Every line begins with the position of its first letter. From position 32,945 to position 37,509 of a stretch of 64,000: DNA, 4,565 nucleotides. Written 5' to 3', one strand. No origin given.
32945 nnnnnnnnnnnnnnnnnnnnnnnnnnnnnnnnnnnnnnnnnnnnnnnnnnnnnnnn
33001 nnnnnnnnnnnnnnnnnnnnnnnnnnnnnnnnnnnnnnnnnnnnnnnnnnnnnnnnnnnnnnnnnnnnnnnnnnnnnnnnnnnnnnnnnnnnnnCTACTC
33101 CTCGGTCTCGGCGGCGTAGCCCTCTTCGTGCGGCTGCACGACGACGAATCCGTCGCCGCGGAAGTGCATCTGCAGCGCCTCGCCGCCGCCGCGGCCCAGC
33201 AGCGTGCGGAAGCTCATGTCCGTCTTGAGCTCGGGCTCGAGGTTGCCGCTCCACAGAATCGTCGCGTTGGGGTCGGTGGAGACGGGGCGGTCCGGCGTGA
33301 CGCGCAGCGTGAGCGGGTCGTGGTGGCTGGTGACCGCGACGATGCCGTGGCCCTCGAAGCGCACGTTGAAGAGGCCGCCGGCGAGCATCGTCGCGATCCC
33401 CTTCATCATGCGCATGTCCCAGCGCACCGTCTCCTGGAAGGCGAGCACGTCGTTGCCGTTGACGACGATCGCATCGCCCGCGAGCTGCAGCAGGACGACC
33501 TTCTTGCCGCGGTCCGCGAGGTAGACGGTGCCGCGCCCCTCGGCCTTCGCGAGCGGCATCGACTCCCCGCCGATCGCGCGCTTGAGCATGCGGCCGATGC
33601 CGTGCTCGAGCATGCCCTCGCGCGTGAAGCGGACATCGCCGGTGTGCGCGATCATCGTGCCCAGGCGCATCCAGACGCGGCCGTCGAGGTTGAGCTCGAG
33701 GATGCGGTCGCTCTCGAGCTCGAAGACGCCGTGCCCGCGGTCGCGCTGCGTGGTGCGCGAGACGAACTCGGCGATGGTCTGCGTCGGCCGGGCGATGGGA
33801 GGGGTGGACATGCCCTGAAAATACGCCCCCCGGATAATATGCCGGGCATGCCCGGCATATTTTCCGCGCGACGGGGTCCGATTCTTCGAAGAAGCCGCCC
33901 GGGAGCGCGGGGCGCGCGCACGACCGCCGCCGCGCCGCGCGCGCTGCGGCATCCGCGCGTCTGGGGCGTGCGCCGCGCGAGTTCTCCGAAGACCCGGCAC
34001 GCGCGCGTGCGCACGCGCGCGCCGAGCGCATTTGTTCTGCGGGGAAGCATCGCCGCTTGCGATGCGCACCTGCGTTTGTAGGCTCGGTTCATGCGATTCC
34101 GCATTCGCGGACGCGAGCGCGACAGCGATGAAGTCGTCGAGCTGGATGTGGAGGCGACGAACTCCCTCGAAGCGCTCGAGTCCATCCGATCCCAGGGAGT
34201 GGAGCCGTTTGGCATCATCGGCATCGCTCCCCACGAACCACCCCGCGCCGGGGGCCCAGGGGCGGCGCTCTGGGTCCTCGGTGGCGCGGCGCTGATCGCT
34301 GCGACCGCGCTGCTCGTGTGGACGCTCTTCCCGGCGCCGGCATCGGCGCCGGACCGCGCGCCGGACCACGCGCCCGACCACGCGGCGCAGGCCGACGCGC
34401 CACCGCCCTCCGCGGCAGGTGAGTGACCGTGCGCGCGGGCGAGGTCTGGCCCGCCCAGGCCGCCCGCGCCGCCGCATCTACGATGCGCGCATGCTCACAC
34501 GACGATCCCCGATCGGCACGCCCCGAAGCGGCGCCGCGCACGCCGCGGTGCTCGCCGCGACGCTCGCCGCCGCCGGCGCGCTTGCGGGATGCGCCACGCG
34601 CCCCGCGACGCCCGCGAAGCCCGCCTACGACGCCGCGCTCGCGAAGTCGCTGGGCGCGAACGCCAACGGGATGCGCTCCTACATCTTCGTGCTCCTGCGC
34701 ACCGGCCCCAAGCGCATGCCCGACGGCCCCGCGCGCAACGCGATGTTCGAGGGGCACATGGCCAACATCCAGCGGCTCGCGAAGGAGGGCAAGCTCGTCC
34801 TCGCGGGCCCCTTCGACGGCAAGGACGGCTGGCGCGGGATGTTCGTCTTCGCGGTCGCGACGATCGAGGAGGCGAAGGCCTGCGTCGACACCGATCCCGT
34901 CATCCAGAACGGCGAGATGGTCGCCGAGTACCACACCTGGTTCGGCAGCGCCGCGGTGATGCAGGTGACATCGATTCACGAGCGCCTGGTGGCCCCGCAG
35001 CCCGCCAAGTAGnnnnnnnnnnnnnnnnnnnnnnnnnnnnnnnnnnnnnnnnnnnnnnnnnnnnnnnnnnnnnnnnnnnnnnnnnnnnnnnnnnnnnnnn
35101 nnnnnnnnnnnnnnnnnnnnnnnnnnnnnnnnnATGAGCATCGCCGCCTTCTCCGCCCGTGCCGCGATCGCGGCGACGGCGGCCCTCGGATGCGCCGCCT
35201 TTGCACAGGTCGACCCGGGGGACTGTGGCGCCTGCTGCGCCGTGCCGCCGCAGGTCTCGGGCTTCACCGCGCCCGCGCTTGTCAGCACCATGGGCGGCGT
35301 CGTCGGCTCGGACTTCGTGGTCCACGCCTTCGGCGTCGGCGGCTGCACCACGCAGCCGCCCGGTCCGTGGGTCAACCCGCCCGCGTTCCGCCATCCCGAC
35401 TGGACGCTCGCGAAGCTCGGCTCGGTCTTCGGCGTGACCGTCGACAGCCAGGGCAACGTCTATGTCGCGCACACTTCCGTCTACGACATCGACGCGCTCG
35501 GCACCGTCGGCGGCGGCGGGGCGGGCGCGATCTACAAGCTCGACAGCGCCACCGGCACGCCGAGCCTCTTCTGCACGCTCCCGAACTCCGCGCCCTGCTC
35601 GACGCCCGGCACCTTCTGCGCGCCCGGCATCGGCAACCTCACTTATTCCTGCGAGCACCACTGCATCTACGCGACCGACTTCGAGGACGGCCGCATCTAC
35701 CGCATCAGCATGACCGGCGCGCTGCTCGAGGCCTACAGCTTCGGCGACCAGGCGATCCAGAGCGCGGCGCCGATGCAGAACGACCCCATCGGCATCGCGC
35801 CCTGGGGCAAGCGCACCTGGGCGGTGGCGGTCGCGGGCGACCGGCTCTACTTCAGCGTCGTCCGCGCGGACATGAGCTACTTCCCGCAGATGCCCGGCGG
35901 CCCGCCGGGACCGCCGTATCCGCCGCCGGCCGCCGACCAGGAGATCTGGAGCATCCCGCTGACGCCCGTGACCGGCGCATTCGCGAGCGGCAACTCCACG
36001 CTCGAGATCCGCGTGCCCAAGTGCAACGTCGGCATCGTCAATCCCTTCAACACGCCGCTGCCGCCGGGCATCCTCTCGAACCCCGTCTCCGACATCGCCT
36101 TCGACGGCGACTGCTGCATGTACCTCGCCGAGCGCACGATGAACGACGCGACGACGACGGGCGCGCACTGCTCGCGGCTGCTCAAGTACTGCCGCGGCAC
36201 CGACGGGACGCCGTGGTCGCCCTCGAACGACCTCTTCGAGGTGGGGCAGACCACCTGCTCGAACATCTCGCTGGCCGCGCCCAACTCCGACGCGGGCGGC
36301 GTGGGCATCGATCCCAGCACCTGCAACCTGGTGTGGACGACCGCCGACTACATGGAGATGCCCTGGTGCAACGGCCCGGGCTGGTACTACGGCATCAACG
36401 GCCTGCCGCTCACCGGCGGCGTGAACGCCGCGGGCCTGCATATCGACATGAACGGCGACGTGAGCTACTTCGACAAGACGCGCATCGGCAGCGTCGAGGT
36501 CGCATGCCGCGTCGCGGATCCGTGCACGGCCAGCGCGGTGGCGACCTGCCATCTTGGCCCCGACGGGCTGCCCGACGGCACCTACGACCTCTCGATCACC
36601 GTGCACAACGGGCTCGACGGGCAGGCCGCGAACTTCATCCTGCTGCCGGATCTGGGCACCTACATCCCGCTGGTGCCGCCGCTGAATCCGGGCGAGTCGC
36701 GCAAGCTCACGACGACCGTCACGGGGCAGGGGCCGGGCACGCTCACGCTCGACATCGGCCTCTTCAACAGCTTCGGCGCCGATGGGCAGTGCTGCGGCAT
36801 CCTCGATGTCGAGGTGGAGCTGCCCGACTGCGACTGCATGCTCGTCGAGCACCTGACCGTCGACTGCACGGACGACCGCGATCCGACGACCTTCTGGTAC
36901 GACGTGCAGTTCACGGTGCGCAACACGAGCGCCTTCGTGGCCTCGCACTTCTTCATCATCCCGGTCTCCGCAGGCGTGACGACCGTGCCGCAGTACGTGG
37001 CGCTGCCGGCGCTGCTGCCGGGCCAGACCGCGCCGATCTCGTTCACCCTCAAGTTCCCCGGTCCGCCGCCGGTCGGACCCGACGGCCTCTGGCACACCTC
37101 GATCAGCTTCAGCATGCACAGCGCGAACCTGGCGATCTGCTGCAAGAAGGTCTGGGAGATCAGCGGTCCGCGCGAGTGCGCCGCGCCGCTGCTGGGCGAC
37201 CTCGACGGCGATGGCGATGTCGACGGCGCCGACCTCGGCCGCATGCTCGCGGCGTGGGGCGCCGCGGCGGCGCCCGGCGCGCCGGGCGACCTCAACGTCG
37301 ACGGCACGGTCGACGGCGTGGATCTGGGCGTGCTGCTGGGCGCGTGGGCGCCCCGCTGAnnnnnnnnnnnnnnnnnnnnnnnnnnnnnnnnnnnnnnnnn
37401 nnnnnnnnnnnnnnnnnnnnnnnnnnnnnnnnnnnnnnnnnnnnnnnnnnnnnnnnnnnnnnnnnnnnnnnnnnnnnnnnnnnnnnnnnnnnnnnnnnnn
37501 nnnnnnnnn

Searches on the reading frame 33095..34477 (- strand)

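Call 8: search_protein_families(library=pfam, max_evalue=0.01, proteins=[window:33095-34477:-])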
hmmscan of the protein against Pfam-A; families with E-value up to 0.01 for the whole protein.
window:33095-34477:- (460 aa): 1 family
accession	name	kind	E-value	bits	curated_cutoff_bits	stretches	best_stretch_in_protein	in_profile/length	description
PF01987.23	AIM24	-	1.3e-36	126.7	25.7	1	258-450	9-205/205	Mitochondrial biogenesis AIM24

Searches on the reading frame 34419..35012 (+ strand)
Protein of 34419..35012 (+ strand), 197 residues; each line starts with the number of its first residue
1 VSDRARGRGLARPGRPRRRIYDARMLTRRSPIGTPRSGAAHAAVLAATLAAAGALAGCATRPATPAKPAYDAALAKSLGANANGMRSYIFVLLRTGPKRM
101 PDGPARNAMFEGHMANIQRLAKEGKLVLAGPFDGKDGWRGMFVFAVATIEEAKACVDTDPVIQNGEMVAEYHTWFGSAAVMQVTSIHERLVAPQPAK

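Call 8: search_protein_families(library=pfam, max_evalue=0.01, proteins=[window:34419-35012:+])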
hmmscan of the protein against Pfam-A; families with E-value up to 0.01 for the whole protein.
window:34419-35012:+ (197 aa): 1 family
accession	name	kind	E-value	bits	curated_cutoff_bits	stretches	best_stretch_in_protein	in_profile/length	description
PF03795.20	YCII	-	3.3e-08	34.3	24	1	100-166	14-85/95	YCII-related domain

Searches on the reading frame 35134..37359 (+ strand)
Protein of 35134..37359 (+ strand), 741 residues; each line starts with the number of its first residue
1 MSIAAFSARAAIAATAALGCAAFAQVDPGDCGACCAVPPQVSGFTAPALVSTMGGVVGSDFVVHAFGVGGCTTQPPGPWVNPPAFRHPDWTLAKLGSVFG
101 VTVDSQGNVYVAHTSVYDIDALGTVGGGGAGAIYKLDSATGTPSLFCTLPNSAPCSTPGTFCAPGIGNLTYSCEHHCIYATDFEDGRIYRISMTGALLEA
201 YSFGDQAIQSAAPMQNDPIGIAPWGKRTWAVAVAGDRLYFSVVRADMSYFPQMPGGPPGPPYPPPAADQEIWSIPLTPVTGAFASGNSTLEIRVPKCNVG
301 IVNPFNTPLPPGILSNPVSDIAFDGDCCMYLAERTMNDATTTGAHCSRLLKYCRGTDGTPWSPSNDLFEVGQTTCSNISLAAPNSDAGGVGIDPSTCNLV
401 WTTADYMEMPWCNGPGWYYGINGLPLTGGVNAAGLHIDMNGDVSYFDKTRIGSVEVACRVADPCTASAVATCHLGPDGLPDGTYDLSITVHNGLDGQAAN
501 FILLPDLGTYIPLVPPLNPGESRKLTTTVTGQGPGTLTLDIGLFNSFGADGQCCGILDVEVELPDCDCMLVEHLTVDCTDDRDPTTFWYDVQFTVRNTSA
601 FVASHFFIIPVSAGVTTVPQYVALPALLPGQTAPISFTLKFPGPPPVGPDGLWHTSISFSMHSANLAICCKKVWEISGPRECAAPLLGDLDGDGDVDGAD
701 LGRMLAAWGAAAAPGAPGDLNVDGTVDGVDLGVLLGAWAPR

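Call 8: search_protein_families(library=pfam, max_evalue=0.01, proteins=[window:35134-37359:+])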
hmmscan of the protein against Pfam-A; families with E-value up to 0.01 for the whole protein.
window:35134-37359:+ (741 aa): 1 family
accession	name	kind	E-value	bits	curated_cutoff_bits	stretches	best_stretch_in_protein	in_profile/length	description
PF00404.24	Dockerin_1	-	0.001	19.6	22.9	1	687-733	1-51/57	Dockerin type I domain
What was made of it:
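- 35134..37359 (+): sec741: exported protein with a six-bladed beta-propeller, two Ig-like sandwiches and a C-terminal GC-type dockerin module. NCBI locus tag U0625_06765. Dockerin_1 scores 19.6 bits, below the 22.9 cut-off (call 8).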

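Call 38: search_protein_families(library=ncbifam, max_evalue=0.01, proteins=[window:35134-37359:+])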
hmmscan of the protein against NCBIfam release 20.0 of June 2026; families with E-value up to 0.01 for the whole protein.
window:35134-37359:+ (741 aa): 0 families

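Call 39: search_protein_families(library=padloc, max_evalue=0.01, proteins=[window:35134-37359:+])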
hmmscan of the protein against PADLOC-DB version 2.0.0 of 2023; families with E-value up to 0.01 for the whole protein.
window:35134-37359:+ (741 aa): 0 families

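Call 65: find_homologous_proteins(query=window:35134-37359:+, max_evalue=0.001)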
Query window:35134-37359:+ (741 aa): 37 proteins with E <= 0.001 among 8000 candidates.
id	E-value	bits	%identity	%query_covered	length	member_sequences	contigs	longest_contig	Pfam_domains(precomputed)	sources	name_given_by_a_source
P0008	0.0e+0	1738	100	100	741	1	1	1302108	-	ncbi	ncbi:MAG: hypothetical protein U0625_06765 [Phycisphaerales bacterium]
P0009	0.0e+0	1365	79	99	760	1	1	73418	PF00404.25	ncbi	-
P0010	0.0e+0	1099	66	97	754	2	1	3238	-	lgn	-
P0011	2.3e-273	927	62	96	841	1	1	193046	-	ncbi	-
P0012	5.9e-254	863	57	100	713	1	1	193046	PF00404.25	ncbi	-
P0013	4.7e-253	860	58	96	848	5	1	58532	-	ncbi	ncbi:MAG: hypothetical protein U0636_09360 [Phycisphaerales bacterium]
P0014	6.2e-247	840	57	98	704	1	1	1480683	PF00404.25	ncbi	ncbi:MAG: hypothetical protein U0625_03020 [Phycisphaerales bacterium]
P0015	4.7e-243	827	57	96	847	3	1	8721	-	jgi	jgi:hypothetical protein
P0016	4.8e-235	801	55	96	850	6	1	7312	-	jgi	-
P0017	2.7e-234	798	57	89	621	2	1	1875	-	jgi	jgi:hypothetical protein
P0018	3.1e-233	795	55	96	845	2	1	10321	-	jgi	jgi:hypothetical protein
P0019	2.4e-230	785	55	96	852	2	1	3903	-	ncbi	-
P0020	1.7e-167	577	46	96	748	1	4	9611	-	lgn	-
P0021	1.5e-153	531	58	64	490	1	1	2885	-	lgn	-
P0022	5.8e-123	430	39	96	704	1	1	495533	PF00404.25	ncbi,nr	ncbi:MAG: hypothetical protein KF724_04825 [Phycisphaeraceae bacterium]|nr:hypothetical protein [Phy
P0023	1.8e-116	408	40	96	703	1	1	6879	PF00404.25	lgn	-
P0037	3.3e-61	226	33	95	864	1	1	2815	PF00404.25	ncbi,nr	ncbi:MAG: hypothetical protein HZB38_01830, partial [Planctomycetes bacterium]|nr:hypothetical prote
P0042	5.0e-27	113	29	50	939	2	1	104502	PF00404.25,PF13620.13,PF17210.10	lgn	-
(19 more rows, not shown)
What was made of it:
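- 35134..37359 (+): 37 homologs, nearly all Phycisphaerales, including a paralog in the same MAG (call 65).
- On GC-type dockerin domain-anchored protein (applies to sec741 only): One homolog carries that name at NCBI and several carry PF00404 (call 65).
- sec741 is a common Phycisphaerales family with a paralog elsewhere in the genome (call 65).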

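Call 66: find_encoding_contigs(protein=P0009, flank=10000, max_places=3)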
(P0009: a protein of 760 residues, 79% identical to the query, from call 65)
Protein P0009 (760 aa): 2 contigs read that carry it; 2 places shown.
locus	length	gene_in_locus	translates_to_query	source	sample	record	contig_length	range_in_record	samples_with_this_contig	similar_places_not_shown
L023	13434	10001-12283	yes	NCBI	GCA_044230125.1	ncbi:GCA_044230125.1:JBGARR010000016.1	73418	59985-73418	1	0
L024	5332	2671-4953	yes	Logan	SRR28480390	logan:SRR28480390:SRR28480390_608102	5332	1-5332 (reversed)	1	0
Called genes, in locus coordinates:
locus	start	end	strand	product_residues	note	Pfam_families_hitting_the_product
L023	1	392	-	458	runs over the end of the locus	PF03781:FGE-sulfatase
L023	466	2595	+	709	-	PF02922:CBM_48, PF00128:Alpha-amylase, PF21156:ISOA1-3_C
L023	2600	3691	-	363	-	PF13387:Lnb_N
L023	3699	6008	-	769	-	PF00403:HMA, PF00122:E1-E2_ATPase, PF00702:Hydrolase, PF12710:HAD (weak), PF08282:Hydrolase_3 (faint)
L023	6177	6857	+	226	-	-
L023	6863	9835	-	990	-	PF05048:NosD (faint), PF13229:Beta_helix (faint)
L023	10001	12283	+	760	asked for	PF00404:Dockerin_1 (weak)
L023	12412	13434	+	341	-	?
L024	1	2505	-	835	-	?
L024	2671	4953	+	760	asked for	PF00404:Dockerin_1 (weak)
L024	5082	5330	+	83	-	?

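Call 67: find_encoding_contigs(protein=P0008, flank=10000, max_places=3)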
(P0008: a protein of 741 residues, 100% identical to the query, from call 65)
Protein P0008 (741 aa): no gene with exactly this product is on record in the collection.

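Call 92: predict_structure(alignment_id=A2)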
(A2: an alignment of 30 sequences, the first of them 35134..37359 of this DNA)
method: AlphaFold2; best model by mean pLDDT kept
length: 741 residues; sequences in the alignment: 30
mean_pLDDT: 84.7   pTM: 0.67
mean pLDDT of the five models: 84.7, 84.7, 83.2, 82.9, 82.4
residues with pLDDT >= 90: 383; 70-90: 250; 50-70: 68; < 50: 40
segments of 3 or more residues with pLDDT < 50: 1-27, 254-258, 380-382
pLDDT, mean of each block of 10 residues (from residue 1): 29 31 42 78 90 94 95 91 95 97 96 90 91 96 97 66 87 95 96 98 95 87 92 95 81 49 77 95 94 80 58 84 92 86 85 81 90 62 79 87 91 86 93 92 88 87 85 86 91 84 91 91 92 88 86 87 86 89 81 91 94 93 92 95 87 93 88 89 65 80 88 73 87 83 49
secondary structure, 60 per line:
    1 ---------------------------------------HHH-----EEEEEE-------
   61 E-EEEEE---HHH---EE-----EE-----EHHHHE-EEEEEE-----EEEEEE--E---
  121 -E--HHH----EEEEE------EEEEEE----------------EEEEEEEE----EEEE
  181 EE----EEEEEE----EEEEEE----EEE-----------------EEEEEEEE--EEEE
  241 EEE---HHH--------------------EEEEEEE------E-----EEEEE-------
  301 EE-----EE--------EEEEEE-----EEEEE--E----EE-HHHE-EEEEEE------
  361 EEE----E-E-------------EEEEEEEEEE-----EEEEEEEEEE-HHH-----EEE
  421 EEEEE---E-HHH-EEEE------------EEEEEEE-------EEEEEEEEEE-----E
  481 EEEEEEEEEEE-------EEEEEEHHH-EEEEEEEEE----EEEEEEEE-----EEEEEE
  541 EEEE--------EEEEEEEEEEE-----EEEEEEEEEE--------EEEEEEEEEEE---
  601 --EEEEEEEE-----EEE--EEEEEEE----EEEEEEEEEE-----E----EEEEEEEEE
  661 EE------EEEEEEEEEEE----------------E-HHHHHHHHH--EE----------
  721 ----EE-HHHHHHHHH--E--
elements in order (helices of 4 or more, strands of 3 or more residues): E48-53 E63-67 H92-95 E98-103 E109-114 E132-136 E143-148 E165-172 E177-182 E187-192 E197-202 E207-209 E227-234 E237-243 E270-276 E289-293 E318-323 E329-333 E349-354 E361-363 E384-393 E399-408 E418-425 E435-438 E451-457 E465-474 E480-491 E499-504 E509-517 E522-529 E535-544 E553-563 E569-578 E587-597 E603-610 E616-618 E621-627 E632-641 E652-662 E669-679 H698-706 H728-736
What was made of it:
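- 35134..37359 (+): AF2 model pLDDT 84.7 (call 92).
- On GC-type dockerin domain-anchored protein (applies to sec741 only): The AF2 model shows two short C-terminal helices (call 92).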

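Call 94: fold_search(model_id=the predicted structure, library=pdb)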
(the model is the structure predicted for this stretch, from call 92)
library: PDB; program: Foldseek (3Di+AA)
matches with E <= 10: 1665; with E <= 0.001: 141
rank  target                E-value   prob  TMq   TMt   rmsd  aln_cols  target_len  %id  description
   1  8jxe_B                1.2e-08  1.00  0.28  0.15  25.4       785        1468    8  rat megalin RAP complex head (released 2024-06-19)
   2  8xei_A                1.3e-08  1.00  0.21  0.18  24.6       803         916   12  Cryo-EM structure of integrin ITGAV/ITGB3 complex, conformation 1 (released 2024-12-18)
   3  8jx8_A                1.7e-08  1.00  0.28  0.15  26.1       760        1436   11  rat megalin head (released 2024-06-19)
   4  8jxb_B                2.4e-08  1.00  0.29  0.20  24.3       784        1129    9  Cryo-EM structure of rat megalin wingAc (released 2024-06-19)
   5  7djm                  2.5e-08  1.00  0.24  0.37  23.4       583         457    9  Structure of four truncated and mutated forms of quenching protein (released 2022-06-08)
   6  9qaw_A                2.7e-08  1.00  0.27  0.06  26.2       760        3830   11  CryoEM structure of the human LRP2 receptor ectodomain in complex with LRPAP1 (released 2026-03-11)
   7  8jxe_A                3.0e-08  1.00  0.27  0.14  25.4       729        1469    8  rat megalin RAP complex head (released 2024-06-19)
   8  8jxc_A                3.3e-08  1.00  0.28  0.16  25.1       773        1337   10  rat megalin wingB (released 2024-06-19)
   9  8jut_A                3.3e-08  1.00  0.27  0.05  25.8       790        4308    8  rat megalin RAP complex (released 2024-06-19)
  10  9cwm_A                4.5e-08  1.00  0.28  0.06  25.8       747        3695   11  Cryo-EM structure of human Low-density lipoprotein receptor-related protein 2 (released 2025-08-06)
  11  8jx8_B                5.0e-08  1.00  0.26  0.14  25.5       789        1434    8  rat megalin head (released 2024-06-19)
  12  7djl_C                8.1e-08  1.00  0.24  0.35  24.4       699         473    8  Structure of four truncated and mutated forms of quenching protein (released 2022-06-08)
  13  9i3v_A                8.5e-08  1.00  0.30  0.06  25.0       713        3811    9  Cryo-EM structure of the human LRP2 ectodomain (released 2026-02-04)
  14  9n74_LQ               8.5e-08  1.00  0.22  0.20  28.0       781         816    9  SSU processome maturation and disassembly, State H (released 2025-10-29)
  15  9cwm_B                1.1e-07  1.00  0.27  0.06  25.7       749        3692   11  Cryo-EM structure of human Low-density lipoprotein receptor-related protein 2 (released 2025-08-06)
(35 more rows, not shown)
